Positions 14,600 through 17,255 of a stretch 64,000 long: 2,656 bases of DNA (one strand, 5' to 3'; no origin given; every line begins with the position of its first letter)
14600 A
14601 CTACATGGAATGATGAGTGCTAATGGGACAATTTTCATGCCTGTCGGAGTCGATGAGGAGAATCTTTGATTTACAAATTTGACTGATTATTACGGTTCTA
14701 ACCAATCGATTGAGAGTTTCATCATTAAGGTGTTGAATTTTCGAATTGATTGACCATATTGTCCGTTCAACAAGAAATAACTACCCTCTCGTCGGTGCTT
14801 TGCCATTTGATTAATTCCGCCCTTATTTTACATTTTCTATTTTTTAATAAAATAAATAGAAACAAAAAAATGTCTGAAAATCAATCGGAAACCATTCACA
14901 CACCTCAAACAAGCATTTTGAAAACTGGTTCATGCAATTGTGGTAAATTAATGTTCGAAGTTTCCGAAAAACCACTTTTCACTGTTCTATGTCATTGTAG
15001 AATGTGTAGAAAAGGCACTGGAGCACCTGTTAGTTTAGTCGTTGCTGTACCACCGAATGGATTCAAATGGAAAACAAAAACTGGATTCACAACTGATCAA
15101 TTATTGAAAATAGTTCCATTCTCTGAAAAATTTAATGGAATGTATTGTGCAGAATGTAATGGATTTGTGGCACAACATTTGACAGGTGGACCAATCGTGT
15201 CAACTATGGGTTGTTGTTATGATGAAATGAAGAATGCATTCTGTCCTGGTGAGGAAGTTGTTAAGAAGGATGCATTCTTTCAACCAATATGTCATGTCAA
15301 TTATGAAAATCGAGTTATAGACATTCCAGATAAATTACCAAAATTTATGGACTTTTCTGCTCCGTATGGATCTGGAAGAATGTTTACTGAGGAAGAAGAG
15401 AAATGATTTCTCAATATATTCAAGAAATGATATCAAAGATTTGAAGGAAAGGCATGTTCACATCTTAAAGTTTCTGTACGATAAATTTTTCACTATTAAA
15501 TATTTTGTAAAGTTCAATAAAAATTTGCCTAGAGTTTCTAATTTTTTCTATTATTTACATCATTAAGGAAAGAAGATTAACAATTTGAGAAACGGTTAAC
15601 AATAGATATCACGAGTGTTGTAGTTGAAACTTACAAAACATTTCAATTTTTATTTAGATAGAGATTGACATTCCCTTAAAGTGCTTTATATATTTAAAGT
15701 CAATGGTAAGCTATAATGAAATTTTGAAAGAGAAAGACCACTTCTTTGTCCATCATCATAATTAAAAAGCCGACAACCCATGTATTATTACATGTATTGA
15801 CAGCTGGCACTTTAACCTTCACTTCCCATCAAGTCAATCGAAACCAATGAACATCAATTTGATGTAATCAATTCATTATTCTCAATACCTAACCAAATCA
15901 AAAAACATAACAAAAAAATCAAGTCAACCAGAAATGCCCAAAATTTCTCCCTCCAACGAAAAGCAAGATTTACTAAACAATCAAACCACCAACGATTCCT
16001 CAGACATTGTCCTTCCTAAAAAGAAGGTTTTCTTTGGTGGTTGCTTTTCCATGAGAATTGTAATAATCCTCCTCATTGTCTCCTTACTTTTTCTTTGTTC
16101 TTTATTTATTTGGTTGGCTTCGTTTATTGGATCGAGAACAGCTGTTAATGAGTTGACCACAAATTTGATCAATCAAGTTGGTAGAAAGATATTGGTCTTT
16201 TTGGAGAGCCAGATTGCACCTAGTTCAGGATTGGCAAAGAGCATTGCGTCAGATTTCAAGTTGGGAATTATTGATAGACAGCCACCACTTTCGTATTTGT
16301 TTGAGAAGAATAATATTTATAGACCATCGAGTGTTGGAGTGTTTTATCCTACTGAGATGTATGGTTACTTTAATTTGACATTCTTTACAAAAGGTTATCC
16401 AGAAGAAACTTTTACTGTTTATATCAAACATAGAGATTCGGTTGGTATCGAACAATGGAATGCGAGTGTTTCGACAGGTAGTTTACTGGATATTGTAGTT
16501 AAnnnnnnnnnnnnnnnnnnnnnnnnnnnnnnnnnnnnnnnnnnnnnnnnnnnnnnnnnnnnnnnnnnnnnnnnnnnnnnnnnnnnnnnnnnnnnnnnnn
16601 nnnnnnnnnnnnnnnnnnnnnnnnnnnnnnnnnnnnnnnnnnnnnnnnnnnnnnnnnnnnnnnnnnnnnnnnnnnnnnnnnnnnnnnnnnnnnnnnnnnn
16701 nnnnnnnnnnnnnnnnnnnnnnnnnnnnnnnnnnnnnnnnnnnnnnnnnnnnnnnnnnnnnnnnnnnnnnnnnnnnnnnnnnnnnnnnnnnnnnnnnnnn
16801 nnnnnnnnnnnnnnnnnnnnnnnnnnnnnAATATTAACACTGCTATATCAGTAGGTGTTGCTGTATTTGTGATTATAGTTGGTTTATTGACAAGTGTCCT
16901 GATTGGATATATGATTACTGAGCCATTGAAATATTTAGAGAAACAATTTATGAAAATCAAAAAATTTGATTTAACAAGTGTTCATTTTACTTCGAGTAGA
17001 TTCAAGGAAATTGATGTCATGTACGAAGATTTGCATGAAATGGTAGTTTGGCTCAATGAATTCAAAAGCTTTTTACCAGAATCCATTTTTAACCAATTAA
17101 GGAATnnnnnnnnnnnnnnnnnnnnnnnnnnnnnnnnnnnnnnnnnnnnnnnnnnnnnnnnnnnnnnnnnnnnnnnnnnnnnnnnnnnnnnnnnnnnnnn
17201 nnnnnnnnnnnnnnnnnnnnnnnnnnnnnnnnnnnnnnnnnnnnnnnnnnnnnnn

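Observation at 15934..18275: Receptor-topology nucleotide cyclase homolog with a degenerate catalytic domain and two atypical junctions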

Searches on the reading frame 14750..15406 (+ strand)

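Call 80: search_protein_families(library=pfam, proteins=[window:14750-15406:+], max_evalue=0.001)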
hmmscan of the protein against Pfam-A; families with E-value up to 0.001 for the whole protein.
window:14750-15406:+ (218 aa): 1 family
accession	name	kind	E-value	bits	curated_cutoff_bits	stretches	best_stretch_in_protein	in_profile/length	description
PF04828.22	GFA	-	2.1e-14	54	24.3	1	59-166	3-107/115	Glutathione-dependent formaldehyde-activating enzyme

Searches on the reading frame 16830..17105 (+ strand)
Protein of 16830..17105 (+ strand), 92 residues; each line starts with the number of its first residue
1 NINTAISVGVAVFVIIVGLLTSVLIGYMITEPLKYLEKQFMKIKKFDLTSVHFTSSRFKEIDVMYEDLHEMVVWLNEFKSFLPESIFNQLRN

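Call 63: search_solved_structures(query=A5, max_evalue=10, show_alignments=3)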
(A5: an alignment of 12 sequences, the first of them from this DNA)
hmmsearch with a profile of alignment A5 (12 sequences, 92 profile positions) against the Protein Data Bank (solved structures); distinct sequences matched with E-value up to 10: 2.
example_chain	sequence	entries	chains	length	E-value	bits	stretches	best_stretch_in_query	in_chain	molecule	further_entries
5a22_A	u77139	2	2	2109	1.1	13.1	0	21-55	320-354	VESICULAR STOMATITIS VIRUS L POLYMERASE | RNA-directed RNA polymerase L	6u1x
7s00_D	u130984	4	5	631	7.9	10.4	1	23-86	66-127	DNA-directed RNA polymerase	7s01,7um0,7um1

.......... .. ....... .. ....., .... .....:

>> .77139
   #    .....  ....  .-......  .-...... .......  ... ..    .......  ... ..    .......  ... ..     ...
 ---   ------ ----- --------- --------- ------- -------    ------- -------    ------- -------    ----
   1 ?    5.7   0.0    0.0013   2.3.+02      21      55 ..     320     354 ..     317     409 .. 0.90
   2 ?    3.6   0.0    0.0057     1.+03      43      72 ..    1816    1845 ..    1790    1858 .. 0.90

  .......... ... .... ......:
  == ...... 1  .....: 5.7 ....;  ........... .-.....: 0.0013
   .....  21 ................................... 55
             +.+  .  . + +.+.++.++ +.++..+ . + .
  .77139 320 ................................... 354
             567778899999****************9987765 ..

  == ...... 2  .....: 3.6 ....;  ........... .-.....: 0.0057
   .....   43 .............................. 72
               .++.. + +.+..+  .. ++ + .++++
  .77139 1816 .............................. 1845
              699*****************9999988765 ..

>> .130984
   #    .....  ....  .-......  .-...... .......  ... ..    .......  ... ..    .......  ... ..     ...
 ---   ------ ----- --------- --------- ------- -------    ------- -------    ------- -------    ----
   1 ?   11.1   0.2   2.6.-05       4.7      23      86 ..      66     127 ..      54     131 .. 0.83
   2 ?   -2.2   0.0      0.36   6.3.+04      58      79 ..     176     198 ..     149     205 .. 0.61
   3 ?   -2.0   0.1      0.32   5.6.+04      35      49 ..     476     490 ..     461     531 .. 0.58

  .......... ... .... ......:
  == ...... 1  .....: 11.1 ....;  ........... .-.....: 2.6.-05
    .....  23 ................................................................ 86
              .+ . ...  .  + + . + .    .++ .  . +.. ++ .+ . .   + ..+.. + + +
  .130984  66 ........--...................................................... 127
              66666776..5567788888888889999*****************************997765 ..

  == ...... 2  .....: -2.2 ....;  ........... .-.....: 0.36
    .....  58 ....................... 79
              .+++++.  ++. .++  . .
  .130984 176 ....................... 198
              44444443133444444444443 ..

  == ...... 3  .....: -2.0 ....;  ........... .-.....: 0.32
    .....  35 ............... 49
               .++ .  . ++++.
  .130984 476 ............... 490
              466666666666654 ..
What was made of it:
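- On HAMP linker: There is no PDB hit with the segment profile (call 63).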
